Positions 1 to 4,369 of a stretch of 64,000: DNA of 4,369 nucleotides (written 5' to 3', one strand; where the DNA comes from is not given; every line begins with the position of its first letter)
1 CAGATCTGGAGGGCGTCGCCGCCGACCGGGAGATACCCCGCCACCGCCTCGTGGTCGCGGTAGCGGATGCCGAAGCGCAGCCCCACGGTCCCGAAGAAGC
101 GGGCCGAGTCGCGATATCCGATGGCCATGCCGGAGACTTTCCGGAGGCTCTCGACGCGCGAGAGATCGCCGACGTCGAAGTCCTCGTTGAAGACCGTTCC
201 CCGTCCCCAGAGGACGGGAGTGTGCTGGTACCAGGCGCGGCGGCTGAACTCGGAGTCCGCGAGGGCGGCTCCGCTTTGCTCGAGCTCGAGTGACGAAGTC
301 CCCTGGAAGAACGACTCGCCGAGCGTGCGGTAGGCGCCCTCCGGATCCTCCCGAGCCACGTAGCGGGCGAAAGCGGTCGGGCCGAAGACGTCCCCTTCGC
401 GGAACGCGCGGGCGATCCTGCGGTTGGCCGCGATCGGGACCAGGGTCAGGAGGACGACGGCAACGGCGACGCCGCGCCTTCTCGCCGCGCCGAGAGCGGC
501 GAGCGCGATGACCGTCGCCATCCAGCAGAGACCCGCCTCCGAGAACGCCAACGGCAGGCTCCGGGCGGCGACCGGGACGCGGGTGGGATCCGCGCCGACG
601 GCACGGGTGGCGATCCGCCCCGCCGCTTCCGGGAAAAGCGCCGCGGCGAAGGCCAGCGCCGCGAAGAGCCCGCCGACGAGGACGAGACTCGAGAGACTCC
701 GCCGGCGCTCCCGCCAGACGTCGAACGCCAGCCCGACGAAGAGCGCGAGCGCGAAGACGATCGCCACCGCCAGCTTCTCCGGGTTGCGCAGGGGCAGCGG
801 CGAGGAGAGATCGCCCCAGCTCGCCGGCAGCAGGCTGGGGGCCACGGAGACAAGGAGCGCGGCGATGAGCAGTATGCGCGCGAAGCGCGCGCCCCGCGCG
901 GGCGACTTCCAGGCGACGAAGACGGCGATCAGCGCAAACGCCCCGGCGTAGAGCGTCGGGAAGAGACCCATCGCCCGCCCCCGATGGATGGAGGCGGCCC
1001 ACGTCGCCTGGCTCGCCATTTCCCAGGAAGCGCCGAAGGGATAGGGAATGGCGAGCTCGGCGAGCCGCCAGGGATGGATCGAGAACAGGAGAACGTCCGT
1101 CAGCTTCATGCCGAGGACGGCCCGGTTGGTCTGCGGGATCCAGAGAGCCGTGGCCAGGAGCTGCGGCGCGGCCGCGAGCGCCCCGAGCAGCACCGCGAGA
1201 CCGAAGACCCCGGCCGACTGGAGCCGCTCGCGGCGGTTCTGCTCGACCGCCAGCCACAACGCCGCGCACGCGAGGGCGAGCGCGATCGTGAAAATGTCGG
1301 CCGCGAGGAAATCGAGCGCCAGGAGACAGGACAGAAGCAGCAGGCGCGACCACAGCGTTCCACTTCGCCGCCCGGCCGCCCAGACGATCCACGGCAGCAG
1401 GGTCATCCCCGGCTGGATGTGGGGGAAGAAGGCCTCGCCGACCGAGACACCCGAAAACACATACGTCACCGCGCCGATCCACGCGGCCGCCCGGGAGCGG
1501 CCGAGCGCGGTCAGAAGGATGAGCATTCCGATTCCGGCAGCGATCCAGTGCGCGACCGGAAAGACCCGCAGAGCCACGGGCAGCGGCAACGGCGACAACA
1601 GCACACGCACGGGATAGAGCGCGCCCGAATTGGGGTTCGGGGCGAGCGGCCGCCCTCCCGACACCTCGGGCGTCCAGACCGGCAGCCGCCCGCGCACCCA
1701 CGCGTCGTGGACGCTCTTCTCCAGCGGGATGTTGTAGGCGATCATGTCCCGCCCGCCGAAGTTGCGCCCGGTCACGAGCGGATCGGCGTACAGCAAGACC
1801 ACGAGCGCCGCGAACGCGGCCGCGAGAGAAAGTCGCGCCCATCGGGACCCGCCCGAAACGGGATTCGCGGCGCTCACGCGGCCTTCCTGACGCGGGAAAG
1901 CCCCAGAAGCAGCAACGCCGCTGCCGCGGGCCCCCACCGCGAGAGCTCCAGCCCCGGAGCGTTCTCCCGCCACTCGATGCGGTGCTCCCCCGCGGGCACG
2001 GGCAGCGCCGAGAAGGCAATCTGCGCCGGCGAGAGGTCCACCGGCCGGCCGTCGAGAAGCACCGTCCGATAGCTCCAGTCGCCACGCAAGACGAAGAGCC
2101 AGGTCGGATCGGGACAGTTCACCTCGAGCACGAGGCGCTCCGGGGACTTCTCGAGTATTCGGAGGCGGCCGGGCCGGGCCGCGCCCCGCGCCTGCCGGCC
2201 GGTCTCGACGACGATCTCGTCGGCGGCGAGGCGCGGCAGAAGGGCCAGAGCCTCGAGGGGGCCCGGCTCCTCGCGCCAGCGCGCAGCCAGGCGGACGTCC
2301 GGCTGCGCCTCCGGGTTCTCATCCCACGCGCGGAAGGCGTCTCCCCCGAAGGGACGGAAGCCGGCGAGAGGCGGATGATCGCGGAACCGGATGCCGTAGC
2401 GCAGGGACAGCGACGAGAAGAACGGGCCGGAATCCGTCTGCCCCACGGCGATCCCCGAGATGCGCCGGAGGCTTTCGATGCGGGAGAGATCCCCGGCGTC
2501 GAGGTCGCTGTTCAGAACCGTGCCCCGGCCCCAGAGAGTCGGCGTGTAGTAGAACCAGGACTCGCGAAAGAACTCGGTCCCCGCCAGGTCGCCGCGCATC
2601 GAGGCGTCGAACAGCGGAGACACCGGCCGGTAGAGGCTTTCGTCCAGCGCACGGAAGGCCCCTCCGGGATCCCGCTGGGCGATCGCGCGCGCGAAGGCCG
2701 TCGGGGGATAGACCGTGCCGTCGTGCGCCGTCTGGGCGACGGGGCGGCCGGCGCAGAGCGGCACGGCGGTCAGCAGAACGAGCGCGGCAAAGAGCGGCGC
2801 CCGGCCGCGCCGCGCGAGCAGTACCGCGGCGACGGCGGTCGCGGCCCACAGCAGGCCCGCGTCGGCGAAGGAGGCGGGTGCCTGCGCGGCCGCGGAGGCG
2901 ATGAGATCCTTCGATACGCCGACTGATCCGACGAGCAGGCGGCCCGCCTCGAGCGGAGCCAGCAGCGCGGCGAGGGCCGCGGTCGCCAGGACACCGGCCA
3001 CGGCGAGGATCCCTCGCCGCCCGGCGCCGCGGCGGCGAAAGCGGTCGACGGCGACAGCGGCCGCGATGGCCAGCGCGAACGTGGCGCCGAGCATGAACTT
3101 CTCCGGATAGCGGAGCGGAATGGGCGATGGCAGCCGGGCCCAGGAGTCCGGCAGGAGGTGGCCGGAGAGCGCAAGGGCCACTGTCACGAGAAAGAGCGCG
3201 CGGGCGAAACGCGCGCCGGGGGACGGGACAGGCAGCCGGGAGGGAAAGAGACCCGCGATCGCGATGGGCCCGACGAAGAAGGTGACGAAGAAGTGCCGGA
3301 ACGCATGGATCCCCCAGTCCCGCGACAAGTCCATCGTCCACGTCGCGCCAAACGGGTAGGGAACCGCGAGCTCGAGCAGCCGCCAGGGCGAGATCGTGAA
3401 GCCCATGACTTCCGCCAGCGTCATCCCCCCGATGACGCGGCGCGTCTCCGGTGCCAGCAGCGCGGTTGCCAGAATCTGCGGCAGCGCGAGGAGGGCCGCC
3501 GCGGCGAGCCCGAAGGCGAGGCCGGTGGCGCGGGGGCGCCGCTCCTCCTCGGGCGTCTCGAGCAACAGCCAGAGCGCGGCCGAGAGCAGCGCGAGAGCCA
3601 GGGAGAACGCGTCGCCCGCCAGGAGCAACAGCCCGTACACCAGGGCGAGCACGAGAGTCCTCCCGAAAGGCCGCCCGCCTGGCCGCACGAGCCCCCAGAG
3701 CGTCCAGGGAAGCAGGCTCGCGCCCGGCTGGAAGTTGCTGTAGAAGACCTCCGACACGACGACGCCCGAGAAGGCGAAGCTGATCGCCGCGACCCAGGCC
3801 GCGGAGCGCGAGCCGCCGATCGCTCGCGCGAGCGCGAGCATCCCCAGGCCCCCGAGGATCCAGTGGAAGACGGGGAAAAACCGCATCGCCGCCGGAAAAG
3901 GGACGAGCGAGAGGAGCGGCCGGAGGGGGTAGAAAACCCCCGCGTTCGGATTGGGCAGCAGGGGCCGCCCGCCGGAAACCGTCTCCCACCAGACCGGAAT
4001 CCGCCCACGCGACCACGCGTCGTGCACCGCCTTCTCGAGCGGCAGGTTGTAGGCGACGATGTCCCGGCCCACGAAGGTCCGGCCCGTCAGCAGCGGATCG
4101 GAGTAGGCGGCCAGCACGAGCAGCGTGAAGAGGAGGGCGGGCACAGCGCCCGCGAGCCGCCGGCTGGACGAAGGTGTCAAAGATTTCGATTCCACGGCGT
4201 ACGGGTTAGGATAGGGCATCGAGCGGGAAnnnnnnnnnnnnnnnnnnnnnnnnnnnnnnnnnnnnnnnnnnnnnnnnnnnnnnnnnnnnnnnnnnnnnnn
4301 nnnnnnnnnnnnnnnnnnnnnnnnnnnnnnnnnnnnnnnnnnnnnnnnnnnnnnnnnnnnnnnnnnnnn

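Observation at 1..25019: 25-kb super-cluster: nine GT-C-type membrane glycosyltransferases of four or five families, three candidate lipid-carrier sugar-donor routes and a Wzm/Wzt exporter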

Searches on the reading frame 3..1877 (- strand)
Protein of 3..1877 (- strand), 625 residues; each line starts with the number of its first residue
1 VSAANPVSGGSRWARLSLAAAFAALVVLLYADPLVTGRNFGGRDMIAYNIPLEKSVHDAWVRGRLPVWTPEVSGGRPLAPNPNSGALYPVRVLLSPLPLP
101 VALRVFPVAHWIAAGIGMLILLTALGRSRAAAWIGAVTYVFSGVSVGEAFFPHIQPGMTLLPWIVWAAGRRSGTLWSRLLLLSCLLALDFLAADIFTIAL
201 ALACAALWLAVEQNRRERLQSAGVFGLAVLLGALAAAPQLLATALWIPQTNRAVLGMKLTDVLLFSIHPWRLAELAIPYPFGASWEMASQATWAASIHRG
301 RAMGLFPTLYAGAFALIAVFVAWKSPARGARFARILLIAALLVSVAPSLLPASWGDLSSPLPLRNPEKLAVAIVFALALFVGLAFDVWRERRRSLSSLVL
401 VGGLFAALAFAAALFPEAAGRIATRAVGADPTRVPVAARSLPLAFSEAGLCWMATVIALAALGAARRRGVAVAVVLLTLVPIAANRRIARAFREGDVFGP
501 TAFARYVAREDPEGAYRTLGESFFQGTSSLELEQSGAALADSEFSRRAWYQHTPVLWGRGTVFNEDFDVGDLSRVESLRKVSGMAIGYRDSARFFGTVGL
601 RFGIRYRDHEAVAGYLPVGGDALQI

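Call 5: search_protein_families(library=pfam, proteins=[window:3-1877:-], max_evalue=0.1)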
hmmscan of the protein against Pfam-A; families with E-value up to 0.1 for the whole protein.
window:3-1877:- (625 aa): 1 family
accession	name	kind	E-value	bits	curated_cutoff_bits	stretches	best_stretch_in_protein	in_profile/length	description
PF09586.16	YfhO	-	0.0093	14.8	28.5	1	97-411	86-386/835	Bacterial membrane protein YfhO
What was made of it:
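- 3..1877 (-): G1: YfhO-like GT-C membrane glycosyltransferase. Its C-terminus is cut by the window start. It is a paralogue of G2 (48% identity). PF09586 YfhO E 0.009, below threshold (call 5).
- On YfhO family (G1, G2, G10): 14-15 bits against a cut-off of 28.5 for the window copies (call 5).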

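Call 7: search_protein_families(library=ncbifam, proteins=[window:3-1877:-], max_evalue=0.1)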
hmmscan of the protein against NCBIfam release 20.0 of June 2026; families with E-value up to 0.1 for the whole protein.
window:3-1877:- (625 aa): 0 families

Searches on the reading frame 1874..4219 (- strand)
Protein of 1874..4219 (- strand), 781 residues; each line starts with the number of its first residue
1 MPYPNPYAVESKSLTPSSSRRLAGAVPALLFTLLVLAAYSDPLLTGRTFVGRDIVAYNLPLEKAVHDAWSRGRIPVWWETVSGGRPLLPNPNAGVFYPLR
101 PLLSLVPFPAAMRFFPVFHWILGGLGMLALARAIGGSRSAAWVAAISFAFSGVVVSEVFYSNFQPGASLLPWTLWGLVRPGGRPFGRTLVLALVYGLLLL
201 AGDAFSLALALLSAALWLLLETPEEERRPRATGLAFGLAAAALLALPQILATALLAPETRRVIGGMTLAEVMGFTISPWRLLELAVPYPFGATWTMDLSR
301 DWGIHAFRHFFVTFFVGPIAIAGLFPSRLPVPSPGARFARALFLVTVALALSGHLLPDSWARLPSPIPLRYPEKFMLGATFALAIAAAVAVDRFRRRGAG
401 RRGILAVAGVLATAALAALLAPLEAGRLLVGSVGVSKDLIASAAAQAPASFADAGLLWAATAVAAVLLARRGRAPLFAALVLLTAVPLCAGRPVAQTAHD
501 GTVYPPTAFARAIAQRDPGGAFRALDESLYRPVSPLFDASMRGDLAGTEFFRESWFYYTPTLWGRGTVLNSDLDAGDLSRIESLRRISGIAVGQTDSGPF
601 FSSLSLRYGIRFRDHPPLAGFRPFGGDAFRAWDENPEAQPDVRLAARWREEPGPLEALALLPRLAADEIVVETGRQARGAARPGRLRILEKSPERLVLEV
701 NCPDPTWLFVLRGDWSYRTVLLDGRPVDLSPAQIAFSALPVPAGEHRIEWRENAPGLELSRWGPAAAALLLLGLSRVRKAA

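Call 5: search_protein_families(library=pfam, proteins=[window:1874-4219:-], max_evalue=0.1)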
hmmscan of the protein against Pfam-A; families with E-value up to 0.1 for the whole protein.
window:1874-4219:- (781 aa): 3 families
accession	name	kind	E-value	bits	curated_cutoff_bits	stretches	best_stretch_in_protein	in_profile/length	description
PF09852.15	DUF2079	-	0.0023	17.5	28.2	1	96-264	50-204/459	Predicted membrane protein (DUF2079)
PF09586.16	YfhO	-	0.012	14.4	28.5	0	99-178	79-160/835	Bacterial membrane protein YfhO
PF02366.24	PMT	-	0.038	14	22.7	1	111-156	84-129/245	Dolichyl-phosphate-mannose-protein mannosyltransferase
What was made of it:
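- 1874..4219 (-): G2: YfhO-like GT-C membrane glycosyltransferase, 781 aa. Its stop overlaps the G1 start by 4 nt. Weak YfhO, DUF2079 and PMT hits (call 5).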

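Call 7: search_protein_families(library=ncbifam, proteins=[window:1874-4219:-], max_evalue=0.1)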
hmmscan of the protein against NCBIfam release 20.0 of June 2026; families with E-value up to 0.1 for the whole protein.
window:1874-4219:- (781 aa): 0 families

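Call 33: find_related_loci(query=window:1874-4216:-, collection=genome_contigs, flank=10000)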
Query window:1874-4216:- (780 aa) in genome_contigs; peptide patterns used: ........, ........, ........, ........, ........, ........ (x = any residue, [..] = any of these).
113 stretches matched a pattern; 13 encode a relative of the query (tblastn E <= 1e-3); 12 distinct loci.
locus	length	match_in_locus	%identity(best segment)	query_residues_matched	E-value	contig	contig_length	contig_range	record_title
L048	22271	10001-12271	70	20-777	0e+0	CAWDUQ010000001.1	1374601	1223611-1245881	MAG: uncultured Acidobacteriota bacterium isolate MFD05442.bin.1.363 genome assembly, contig: contig_1073, whole genome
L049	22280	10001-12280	69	19-779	0e+0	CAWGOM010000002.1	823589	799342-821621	MAG: uncultured Acidobacteriota bacterium isolate MFD09730.bin.2.99 genome assembly, contig: contig_11778, whole genome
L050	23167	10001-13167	65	18-765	0e+0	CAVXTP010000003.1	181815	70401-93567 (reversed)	MAG: uncultured Acidobacteriota bacterium isolate MFD05942.bin.1.319 genome assembly, contig: contig_116463, whole genom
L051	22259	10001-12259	66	20-773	0e+0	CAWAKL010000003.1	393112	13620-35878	MAG: uncultured Acidobacteriota bacterium isolate MFD02360.bin.3.432 genome assembly, contig: contig_17005, whole genome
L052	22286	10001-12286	68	18-780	0e+0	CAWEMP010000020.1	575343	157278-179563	MAG: uncultured Acidobacteriota bacterium isolate MFD02809.bin.2.249 genome assembly, contig: contig_98405, whole genome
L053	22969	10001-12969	53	1-773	0e+0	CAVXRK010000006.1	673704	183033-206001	MAG: uncultured Acidobacteriota bacterium isolate MFD00822.bin.1.237 genome assembly, contig: contig_34825, whole genome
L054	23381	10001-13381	63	25-763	0e+0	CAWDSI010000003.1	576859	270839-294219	MAG: uncultured Acidobacteriota bacterium isolate MFD00392.bin.2.245 genome assembly, contig: contig_11832, whole genome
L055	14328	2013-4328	52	1-779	0e+0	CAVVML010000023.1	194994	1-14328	MAG: uncultured Acidobacteriota bacterium isolate MFD09267.bin.2.131 genome assembly, contig: contig_68672, whole genome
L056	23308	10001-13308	50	34-780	0e+0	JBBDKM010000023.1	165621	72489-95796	MAG: Thermoanaerobaculia bacterium isolate LejiaA_69_48 Lejia_A_149_length_165621_cov_28, whole genome shotgun sequence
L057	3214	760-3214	49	29-763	0e+0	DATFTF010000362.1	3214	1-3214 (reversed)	MAG TPA_asm: Thermoanaerobaculia bacterium isolate SMAG_U9403 k141_1160555, whole genome shotgun sequence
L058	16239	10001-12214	55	19-771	0e+0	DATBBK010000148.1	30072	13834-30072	MAG TPA_asm: Thermoanaerobaculia bacterium isolate SMAG_U5757 k141_545952, whole genome shotgun sequence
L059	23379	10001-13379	50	27-772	6e-164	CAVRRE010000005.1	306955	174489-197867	MAG: uncultured Acidobacteriota bacterium isolate MFD04850.bin.2.306 genome assembly, contig: contig_20842, whole genome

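Call 40: search_protein_families(library=pfam, proteins=[L056:12699-14762:+, L056:13340-14410:+, L056:14831-15403:+, L056:15456-16121:+, L056:16219-18429:+, L056:18617-21010:+, L056:21049-22197:-, L056:22194-23228:-], max_evalue=0.01)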
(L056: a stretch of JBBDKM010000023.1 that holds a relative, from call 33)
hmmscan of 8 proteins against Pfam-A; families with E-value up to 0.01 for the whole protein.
L056:12699-14762:+ (687 aa): 2 families
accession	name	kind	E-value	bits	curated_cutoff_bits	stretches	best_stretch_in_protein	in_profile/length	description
PF01546.33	Peptidase_M20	-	2e-23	83.9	24.6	1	331-677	2-205/206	Peptidase family M20/M25/M40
PF04389.22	Peptidase_M28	-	0.00039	20.6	21.3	1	315-406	1-71/193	Peptidase family M28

L056:13340-14410:+ (356 aa): 0 families

L056:14831-15403:+ (190 aa): 2 families
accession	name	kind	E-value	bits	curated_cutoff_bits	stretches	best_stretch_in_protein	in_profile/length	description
PF07963.17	N_methyl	-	3.2e-10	39.6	21.2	1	32-58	1-27/27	Prokaryotic N-terminal methylation motif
PF08334.16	T2SSG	-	1.5e-08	35.1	21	1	60-158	1-95/108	Type II secretion system (T2SS), protein G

L056:15456-16121:+ (221 aa): 2 families
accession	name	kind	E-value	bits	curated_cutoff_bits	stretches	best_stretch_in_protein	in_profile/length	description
PF07963.17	N_methyl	-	3.7e-10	39.4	21.2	1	63-89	1-27/27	Prokaryotic N-terminal methylation motif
PF08334.16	T2SSG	-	2.3e-08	34.5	21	1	91-187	1-93/108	Type II secretion system (T2SS), protein G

L056:16219-18429:+ (736 aa): 1 family
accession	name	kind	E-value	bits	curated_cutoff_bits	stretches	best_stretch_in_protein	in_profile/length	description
PF09586.16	YfhO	-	2e-07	30.2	28.5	1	662-712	785-835/835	Bacterial membrane protein YfhO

L056:18617-21010:+ (797 aa): 7 families
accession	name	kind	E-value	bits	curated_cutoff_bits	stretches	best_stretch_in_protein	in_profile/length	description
PF02518.31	HATPase_c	-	4.3e-23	82.3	26.4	1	679-786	3-109/111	Histidine kinase-, DNA gyrase B-, and HSP90-like ATPase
PF00512.31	HisKA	-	2.8e-10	40.5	26.9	1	575-638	2-65/66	His Kinase A (phospho-acceptor) domain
PF08448.16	PAS_4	-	2.9e-08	34.4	23.1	1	455-560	3-109/110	PAS fold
PF13581.12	HATPase_c_2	-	4.2e-05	24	27.4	1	681-782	31-125/127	Histidine kinase-like ATPase domain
PF00989.32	PAS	-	0.00013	22.4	22.6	1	452-555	6-112/113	PAS fold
PF13426.13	PAS_9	-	0.00061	20.5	27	1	458-558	2-103/103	PAS domain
PF12860.13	PAS_7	-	0.00061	20.4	27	1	455-562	3-113/115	PAS fold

L056:21049-22197:- (382 aa): 15 families
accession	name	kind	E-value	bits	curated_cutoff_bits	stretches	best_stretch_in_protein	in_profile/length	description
PF00437.27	T2SSE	-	2.8e-43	148.4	24.9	1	101-295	90-280/370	Type II/IV secretion system protein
PF13191.12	AAA_16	-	1.1e-05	26.4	32.6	1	142-182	16-63/167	AAA ATPase domain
PF25199.1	nSTAND_NTPase5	-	1.6e-05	25.2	34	1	140-187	34-81/145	Novel STAND NTPase 5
PF13401.12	AAA_22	-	2.6e-05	25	27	1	146-185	4-35/130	AAA domain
PF13555.12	AAA_29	-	0.0003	20.9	27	1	145-167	20-42/61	P-loop containing region of AAA domain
PF13476.12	AAA_23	-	0.0008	20.5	27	1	147-167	19-39/201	AAA domain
PF04851.21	ResIII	-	0.00096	19.5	22.5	1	146-271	22-153/164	Type III restriction enzyme, res subunit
PF01935.23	DUF87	-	0.0013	19.3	23.2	1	151-192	27-68/220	Helicase HerA, central domain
PF12775.13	AAA_7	-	0.0015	18.6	25.8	1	127-180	14-67/181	P-loop containing dynein motor region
PF06414.18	Zeta_toxin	-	0.0023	17.8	22.3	1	145-190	14-58/199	Zeta toxin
PF03215.21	Rad17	-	0.0049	17.3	23.8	1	140-189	38-83/186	Rad17 P-loop domain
PF20720.3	nSTAND3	-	0.0062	16.7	27.2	0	146-191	16-60/155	Novel STAND NTPase 3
PF13604.12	AAA_30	-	0.0068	16.6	27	0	139-173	10-44/191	AAA domain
PF13245.12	AAA_19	-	0.0073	16.9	25.1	0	143-177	7-41/134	AAA domain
PF02492.25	cobW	-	0.0073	16.3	20.7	0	150-181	3-34/180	CobW/HypB/UreG, nucleotide-binding domain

L056:22194-23228:- (344 aa): 5 families
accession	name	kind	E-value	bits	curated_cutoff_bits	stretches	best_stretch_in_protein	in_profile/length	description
PF00437.27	T2SSE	-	8.6e-44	150.1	24.9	1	69-260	94-281/370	Type II/IV secretion system protein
PF13191.12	AAA_16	-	4.4e-05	24.5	32.6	1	109-200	22-101/167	AAA ATPase domain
PF13401.12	AAA_22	-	9.3e-05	23.2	27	1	110-196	4-96/130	AAA domain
PF13604.12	AAA_30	-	0.008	16.4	27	0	106-198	13-102/191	AAA domain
PF13173.12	AAA_14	-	0.0094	16.4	27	0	113-158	4-49/129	AAA domain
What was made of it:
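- On YfhO family (G1, G2, G10): A fourth paralogue in L056 passes at 30.2 bits (call 40).
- The pilin block lies outside the window and is separated from G1 by a peptidase gene in the closest relative (call 40).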

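Call 47: search_protein_families(library=pfam, alignment_id=A5, max_evalue=0.1)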
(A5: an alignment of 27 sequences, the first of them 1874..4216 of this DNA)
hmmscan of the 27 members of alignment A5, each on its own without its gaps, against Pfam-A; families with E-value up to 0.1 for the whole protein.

A. member 1, window:1874-4216:- (780 aa): 3 families
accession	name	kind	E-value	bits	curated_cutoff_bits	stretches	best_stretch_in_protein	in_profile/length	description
PF09852.15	DUF2079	-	0.0023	17.5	28.2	1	95-263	50-204/459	Predicted membrane protein (DUF2079)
PF09586.16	YfhO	-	0.012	14.4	28.5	0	98-177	79-160/835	Bacterial membrane protein YfhO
PF02366.24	PMT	-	0.038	14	22.7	1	110-155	84-129/245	Dolichyl-phosphate-mannose-protein mannosyltransferase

B. families by the number of members that match (of 27 scanned): 3 families
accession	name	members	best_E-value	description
PF09586.16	YfhO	15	2e-07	Bacterial membrane protein YfhO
PF09852.15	DUF2079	7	5e-07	Predicted membrane protein (DUF2079)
PF02366.24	PMT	1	0.038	Dolichyl-phosphate-mannose-protein mannosyltransferase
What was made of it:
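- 3..1877 (-): 15 of 27 family members hit YfhO, best E 2e-7 (call 47).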

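Call 48: search_solved_structures(query=A5, max_evalue=10)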
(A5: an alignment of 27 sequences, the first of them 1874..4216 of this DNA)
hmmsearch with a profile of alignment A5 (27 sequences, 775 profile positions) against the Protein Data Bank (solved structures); distinct sequences matched with E-value up to 10: 2.
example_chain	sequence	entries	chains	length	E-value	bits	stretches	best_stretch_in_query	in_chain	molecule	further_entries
9r91_A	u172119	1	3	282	0.54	11.4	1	176-247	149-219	Sec-independent protein translocase protein TatC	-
9dzz_A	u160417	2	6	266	0.57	11.3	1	176-247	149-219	Sec-independent protein translocase protein TatC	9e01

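Call 83: find_encoding_contigs(protein=window:1874-4219:-, flank=10000, max_places=3)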
Protein window:1874-4219:- (781 aa): no gene with exactly this product is on record in the collection.
